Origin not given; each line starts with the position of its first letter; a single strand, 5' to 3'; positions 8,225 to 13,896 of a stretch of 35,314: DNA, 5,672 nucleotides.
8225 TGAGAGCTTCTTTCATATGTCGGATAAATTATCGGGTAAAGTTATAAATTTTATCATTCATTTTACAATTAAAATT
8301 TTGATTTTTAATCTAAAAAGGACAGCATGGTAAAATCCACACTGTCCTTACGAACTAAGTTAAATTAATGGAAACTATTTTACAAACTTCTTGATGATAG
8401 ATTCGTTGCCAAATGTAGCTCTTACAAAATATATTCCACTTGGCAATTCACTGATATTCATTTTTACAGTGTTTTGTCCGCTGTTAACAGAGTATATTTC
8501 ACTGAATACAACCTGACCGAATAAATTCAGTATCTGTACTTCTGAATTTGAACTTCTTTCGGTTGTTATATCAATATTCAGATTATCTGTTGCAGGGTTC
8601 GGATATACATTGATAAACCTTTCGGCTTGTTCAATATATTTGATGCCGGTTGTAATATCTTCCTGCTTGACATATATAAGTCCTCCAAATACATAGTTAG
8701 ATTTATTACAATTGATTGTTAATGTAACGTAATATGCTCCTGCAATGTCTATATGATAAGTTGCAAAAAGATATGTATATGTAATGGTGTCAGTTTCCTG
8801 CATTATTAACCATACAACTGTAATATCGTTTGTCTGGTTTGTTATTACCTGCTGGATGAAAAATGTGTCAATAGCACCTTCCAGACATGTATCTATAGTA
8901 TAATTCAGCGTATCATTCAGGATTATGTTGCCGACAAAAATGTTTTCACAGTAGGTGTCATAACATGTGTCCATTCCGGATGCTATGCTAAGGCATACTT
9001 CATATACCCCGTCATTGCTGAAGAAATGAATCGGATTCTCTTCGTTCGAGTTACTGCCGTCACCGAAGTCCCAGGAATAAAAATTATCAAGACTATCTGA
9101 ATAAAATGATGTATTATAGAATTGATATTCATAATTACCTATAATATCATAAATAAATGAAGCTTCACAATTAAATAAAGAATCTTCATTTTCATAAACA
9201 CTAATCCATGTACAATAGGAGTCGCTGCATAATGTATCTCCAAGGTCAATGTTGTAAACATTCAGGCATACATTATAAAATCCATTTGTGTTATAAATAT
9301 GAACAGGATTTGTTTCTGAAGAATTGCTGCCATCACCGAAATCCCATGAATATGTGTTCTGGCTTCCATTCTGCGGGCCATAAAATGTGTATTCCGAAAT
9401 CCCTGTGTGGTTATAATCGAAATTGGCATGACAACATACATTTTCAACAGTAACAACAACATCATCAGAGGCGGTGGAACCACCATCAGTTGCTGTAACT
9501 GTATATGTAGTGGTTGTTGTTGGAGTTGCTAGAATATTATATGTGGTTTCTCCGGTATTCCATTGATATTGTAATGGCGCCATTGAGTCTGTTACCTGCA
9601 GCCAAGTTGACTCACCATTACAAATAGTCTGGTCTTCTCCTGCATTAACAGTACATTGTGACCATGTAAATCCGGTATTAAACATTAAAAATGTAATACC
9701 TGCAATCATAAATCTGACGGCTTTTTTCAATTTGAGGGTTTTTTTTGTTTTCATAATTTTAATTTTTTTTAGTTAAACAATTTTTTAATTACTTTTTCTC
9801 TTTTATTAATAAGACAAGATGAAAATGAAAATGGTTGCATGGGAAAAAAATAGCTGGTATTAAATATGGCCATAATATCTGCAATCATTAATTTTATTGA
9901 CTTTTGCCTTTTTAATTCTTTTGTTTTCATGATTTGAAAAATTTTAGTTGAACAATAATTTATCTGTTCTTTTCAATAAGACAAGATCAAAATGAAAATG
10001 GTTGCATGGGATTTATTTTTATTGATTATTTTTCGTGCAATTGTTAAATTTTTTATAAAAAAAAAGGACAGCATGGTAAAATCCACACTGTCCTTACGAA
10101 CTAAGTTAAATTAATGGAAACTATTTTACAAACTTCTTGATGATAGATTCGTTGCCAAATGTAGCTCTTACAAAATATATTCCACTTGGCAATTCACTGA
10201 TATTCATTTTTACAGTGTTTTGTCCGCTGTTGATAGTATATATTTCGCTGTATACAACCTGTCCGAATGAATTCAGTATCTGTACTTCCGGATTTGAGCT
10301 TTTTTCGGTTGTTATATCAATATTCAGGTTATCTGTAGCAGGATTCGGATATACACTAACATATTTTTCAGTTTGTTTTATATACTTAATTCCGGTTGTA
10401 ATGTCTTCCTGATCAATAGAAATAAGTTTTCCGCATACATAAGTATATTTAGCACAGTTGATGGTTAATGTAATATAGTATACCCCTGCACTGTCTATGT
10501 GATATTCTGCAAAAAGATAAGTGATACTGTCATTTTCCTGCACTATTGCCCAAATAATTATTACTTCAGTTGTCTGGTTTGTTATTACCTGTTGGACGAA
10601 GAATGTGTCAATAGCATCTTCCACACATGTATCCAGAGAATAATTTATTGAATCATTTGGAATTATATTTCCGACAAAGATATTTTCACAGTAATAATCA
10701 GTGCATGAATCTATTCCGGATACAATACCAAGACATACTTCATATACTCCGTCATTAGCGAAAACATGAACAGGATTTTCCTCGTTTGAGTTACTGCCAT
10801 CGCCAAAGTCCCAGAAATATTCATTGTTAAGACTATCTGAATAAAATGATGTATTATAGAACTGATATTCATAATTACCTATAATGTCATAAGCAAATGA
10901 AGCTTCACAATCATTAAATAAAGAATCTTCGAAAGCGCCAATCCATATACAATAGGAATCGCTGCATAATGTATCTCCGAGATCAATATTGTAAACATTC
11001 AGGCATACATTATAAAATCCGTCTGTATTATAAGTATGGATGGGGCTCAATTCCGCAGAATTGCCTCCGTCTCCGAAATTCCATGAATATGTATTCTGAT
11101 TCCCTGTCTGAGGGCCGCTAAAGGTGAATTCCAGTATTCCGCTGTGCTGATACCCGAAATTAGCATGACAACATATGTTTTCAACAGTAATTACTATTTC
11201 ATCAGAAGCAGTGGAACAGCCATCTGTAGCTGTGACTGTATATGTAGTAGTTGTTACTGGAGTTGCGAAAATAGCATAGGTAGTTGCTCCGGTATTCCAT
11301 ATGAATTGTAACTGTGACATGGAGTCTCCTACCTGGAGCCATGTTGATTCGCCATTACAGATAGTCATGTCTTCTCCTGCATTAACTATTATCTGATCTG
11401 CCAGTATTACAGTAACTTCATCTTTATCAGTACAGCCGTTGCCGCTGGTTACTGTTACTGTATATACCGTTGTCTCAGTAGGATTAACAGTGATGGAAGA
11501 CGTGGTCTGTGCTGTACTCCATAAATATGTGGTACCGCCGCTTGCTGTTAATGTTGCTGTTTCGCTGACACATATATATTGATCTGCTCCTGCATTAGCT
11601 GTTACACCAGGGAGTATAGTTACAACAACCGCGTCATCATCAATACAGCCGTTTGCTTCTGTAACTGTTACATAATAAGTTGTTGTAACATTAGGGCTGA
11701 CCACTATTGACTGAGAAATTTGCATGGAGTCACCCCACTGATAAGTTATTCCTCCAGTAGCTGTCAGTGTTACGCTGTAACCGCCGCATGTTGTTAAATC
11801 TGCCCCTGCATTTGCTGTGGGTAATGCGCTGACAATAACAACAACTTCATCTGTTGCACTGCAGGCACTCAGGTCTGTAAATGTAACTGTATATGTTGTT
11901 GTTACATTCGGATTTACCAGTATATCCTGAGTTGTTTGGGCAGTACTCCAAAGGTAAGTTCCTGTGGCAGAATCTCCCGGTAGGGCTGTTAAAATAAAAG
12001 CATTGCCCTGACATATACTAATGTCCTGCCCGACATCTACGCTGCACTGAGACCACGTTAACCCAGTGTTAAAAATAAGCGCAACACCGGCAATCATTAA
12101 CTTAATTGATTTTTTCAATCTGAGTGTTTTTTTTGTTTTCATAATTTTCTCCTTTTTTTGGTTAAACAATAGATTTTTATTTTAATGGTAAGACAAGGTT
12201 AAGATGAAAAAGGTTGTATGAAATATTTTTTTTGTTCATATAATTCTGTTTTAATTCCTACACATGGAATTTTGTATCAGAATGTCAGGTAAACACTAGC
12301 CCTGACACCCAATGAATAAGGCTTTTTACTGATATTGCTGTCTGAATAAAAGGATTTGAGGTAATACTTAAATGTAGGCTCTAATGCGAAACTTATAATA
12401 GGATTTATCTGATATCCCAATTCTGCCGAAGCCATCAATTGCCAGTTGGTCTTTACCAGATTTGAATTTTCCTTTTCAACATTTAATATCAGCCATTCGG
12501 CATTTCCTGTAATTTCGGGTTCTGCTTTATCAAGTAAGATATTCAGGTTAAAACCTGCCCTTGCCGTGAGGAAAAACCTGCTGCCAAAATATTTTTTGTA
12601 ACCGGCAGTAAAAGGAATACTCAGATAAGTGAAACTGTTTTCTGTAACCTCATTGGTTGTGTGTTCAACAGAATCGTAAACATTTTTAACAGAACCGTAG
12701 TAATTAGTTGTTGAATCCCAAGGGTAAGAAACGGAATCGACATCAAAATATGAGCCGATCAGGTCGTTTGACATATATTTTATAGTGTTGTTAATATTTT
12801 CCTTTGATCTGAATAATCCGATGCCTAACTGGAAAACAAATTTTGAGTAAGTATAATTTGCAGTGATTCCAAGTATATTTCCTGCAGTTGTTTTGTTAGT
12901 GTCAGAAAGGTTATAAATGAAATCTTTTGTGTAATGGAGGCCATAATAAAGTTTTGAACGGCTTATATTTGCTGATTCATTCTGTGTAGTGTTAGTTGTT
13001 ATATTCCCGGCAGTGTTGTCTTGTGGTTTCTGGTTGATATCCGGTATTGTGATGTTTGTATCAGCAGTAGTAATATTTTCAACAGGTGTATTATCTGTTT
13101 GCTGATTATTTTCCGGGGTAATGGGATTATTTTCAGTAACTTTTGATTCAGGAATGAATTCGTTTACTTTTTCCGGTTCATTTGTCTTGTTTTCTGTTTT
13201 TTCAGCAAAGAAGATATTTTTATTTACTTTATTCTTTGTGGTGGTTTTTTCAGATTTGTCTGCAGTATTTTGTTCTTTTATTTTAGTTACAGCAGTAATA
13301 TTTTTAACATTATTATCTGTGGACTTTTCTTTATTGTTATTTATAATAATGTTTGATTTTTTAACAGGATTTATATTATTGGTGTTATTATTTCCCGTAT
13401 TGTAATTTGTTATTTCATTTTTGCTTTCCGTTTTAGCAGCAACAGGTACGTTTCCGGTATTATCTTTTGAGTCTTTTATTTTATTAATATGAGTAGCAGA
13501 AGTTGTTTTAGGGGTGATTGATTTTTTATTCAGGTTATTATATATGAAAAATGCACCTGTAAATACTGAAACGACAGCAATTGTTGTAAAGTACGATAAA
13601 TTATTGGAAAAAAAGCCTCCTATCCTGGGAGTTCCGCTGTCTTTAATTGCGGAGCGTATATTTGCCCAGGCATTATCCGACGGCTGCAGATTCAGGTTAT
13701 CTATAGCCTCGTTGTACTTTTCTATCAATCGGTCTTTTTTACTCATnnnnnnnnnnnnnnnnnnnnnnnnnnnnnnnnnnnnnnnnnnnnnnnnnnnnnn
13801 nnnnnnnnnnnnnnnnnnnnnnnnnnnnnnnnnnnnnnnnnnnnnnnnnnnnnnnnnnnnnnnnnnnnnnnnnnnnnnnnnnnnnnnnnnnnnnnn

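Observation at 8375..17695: ECF sigma/anti-sigma pair with a six-copy shared promoter motif defining a local regulon of T9SS cargo proteins plus a serpin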

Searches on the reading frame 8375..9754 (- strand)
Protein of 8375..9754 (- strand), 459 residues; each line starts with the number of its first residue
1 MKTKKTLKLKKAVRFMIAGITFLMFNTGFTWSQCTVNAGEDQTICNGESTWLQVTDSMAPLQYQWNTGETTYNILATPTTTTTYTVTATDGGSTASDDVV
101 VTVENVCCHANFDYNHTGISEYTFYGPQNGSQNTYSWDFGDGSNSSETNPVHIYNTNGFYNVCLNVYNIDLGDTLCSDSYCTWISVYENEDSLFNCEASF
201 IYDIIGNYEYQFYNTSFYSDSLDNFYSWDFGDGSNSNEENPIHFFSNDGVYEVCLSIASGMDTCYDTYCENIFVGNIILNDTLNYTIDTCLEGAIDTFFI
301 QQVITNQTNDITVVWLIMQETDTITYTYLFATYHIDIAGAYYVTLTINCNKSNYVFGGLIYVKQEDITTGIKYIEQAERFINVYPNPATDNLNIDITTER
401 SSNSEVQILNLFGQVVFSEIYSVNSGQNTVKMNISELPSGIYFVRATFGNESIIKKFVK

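Call 7: search_protein_families(library=pfam, proteins=[window:8375-9754:-], max_evalue=0.01)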
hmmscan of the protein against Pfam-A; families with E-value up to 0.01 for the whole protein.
window:8375-9754:- (459 aa): 4 families
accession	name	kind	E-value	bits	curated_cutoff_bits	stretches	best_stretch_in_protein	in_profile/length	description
PF18911.6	PKD_4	-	2.1e-22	79.4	27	2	127-168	29-70/85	PKD domain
PF18962.6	Por_Secre_tail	-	1.8e-18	67.1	27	1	383-458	1-74/75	Secretion system C-terminal sorting domain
PF00801.26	PKD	-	1.8e-11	44.3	23.5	2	121-168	16-67/80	PKD domain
PF19081.6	Ig_7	-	0.0016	19.1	27.3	1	40-89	8-57/84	Ig-like domain CHU_C associated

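Call 11: search_protein_families(library=ncbifam, proteins=[window:8375-9754:-], max_evalue=0.01)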
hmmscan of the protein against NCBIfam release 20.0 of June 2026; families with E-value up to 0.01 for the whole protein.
window:8375-9754:- (459 aa): 5 families
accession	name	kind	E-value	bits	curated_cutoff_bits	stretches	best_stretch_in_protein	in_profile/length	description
TIGR04183.1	Por_Secre_tail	domain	4.3e-15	55.4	23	1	383-459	1-71/72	T9SS type A sorting domain-containing protein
NF038113.1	T9SSA_dep_M36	equivalog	9.4e-10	37.3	885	1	371-457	785-866/869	T9SS-dependent M36 family metallopeptidase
NF052323.1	T9SSA_dep_M6i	equivalog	1.4e-07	29.9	600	1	381-447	959-1025/1043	T9SS-dependent M6-like inactivated metalloprotease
TIGR00864.1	PCC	subfamily_domain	2.3e-07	27.6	1861.4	1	40-168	1316-1461/2700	polycystin cation channel protein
NF052644.1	T9SS_DNase_Rie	equivalog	9.9e-05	21.8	260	1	329-459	131-250/251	T9SS-dependent surface endonuclease, AS87_RS02955 family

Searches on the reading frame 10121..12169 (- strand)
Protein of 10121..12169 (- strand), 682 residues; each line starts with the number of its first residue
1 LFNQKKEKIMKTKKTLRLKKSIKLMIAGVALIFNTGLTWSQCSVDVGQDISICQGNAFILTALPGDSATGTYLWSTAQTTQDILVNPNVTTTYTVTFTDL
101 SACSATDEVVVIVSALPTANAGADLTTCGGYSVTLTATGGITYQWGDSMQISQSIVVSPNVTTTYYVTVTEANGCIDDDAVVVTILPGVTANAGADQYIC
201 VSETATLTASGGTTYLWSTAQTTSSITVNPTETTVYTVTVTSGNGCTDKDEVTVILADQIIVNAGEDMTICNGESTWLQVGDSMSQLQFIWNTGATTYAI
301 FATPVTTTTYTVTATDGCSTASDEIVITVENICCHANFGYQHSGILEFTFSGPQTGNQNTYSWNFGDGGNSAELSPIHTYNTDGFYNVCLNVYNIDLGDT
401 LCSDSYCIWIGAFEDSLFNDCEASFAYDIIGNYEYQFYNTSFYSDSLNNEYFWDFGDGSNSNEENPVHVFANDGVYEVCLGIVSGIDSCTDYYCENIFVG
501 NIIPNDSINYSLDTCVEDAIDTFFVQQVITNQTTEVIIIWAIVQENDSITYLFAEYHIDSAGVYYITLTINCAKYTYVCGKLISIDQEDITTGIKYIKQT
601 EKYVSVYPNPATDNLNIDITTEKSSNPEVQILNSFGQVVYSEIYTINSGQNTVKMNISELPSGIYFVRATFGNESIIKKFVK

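Call 7: search_protein_families(library=pfam, proteins=[window:10121-12169:-], max_evalue=0.01)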
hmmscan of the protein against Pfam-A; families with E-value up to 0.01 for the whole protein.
window:10121-12169:- (682 aa): 5 families
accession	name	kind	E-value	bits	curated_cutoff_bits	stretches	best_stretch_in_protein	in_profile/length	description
PF18911.6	PKD_4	-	5.5e-20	71.7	27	2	347-394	23-70/85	PKD domain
PF18962.6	Por_Secre_tail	-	1.1e-16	61.3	27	1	606-681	1-74/75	Secretion system C-terminal sorting domain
PF19081.6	Ig_7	-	5.5e-11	43.1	27.3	1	117-187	4-84/84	Ig-like domain CHU_C associated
PF00801.26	PKD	-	4.1e-09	36.8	23.5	2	348-394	17-67/80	PKD domain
PF13585.12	CHU_C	-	0.00017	22.1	27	1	609-671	12-72/86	CHU_C Type IX secretion signal domain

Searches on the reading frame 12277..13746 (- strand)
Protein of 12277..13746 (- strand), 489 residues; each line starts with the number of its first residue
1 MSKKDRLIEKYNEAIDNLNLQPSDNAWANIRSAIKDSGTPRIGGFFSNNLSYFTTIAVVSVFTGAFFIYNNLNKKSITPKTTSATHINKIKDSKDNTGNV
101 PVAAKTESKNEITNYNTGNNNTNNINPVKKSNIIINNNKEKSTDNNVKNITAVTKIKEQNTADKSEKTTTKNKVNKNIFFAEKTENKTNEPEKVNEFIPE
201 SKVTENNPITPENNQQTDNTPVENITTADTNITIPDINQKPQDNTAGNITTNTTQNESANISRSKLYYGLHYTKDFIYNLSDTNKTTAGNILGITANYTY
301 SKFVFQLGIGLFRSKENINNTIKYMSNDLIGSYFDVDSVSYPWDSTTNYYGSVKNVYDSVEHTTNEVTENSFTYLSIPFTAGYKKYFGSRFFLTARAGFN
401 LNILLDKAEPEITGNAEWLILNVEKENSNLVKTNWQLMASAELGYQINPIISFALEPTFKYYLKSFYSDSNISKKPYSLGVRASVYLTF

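Call 7: search_protein_families(library=pfam, proteins=[window:12277-13746:-], max_evalue=0.01)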
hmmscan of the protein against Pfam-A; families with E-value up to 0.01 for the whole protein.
window:12277-13746:- (489 aa): 0 families

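Call 11: search_protein_families(library=ncbifam, proteins=[window:12277-13746:-], max_evalue=0.01)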
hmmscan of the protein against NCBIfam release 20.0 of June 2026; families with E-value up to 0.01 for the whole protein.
window:12277-13746:- (489 aa): 0 families

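Call 52: search_protein_families(library=pfam, alignment_id=A3, max_evalue=1)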
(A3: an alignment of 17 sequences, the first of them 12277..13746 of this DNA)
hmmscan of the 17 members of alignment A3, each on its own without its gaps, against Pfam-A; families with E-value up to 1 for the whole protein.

A. member 1, window:12277-13746:- (489 aa): 1 family
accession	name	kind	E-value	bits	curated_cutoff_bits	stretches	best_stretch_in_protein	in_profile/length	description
PF18686.6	DUF5636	-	0.61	10.7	25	0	133-201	113-181/193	Family of unknown function (DUF5636)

B. families by the number of members that match (of 17 scanned): 16 families
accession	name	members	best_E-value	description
PF13568.12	OMP_b-brl_2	11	4.4e-09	Outer membrane protein beta-barrel domain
PF13505.12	OMP_b-brl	10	1.1e-07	Outer membrane protein beta-barrel domain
PF23034.1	DUF7035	2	0.00094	Domain of unknown function (DUF7035)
PF24653.1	Phage_OMP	1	0.012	Cyanophage outer membrane protein like beta barrel domain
PF10677.15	DUF2490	1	0.041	Protein of unknown function (DUF2490)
PF21012.3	DUF6850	1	0.042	Family of unknown function (DUF6850)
PF08592.16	Anthrone_oxy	1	0.06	Anthrone oxygenase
PF17036.11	CBP_BcsS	1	0.13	Cellulose biosynthesis protein BcsS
PF08061.16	P68HR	1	0.15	P68HR (NUC004) repeat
PF13786.12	DUF4179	1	0.17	Domain of unknown function (DUF4179)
PF05883.17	Baculo_RING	1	0.18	Baculovirus U-box/Ring-like domain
PF09479.16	Flg_new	1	0.21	Listeria-Bacteroides repeat domain (List_Bact_rpt)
PF16830.10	NBD94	1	0.31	Nucleotide-Binding Domain 94 of RH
PF02628.20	COX15-CtaA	1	0.36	Cytochrome oxidase assembly protein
PF13557.12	Phenol_MetA_deg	1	0.51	Putative MetA-pathway of phenol degradation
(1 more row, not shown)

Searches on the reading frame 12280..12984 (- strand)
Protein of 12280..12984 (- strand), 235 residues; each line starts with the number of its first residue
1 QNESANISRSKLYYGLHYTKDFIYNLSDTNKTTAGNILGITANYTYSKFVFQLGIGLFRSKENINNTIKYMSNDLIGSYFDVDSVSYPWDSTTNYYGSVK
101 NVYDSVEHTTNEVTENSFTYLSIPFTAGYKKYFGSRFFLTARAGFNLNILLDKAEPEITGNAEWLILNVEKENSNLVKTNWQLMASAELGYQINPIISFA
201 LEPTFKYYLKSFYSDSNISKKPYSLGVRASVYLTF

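Call 53: find_homologous_proteins(query=window:12280-12984:-, max_evalue=0.00001)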
Query window:12280-12984:-: 207 candidates shared short words with the query, none scored E <= 0.00001.

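Call 83: predict_structure(protein=window:12280-12984:-)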
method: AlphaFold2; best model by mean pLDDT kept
length: 235 residues; sequences in the alignment: 1
mean_pLDDT: 32.7   pTM: 0.31
mean pLDDT of the five models: 32.7, 30.5, 25.2, 24.9, 24.3
residues with pLDDT >= 90: 0; 70-90: 0; 50-70: 5; < 50: 230
segments of 3 or more residues with pLDDT < 50: 1-146, 152-198, 200-208, 210-235
pLDDT, mean of each block of 10 residues (from residue 1): 23 20 22 22 23 31 26 26 25 27 25 29 35 41 46 40 45 40 34 43 47 43 38 38
secondary structure, 60 per line:
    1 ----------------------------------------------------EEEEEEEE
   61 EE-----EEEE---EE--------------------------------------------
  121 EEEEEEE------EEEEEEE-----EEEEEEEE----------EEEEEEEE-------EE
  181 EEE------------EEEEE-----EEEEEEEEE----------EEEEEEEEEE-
elements in order: E53-62 E68-71 E121-127 E134-140 E146-153 E164-171 E179-183 E196-200 E206-214 E225-234
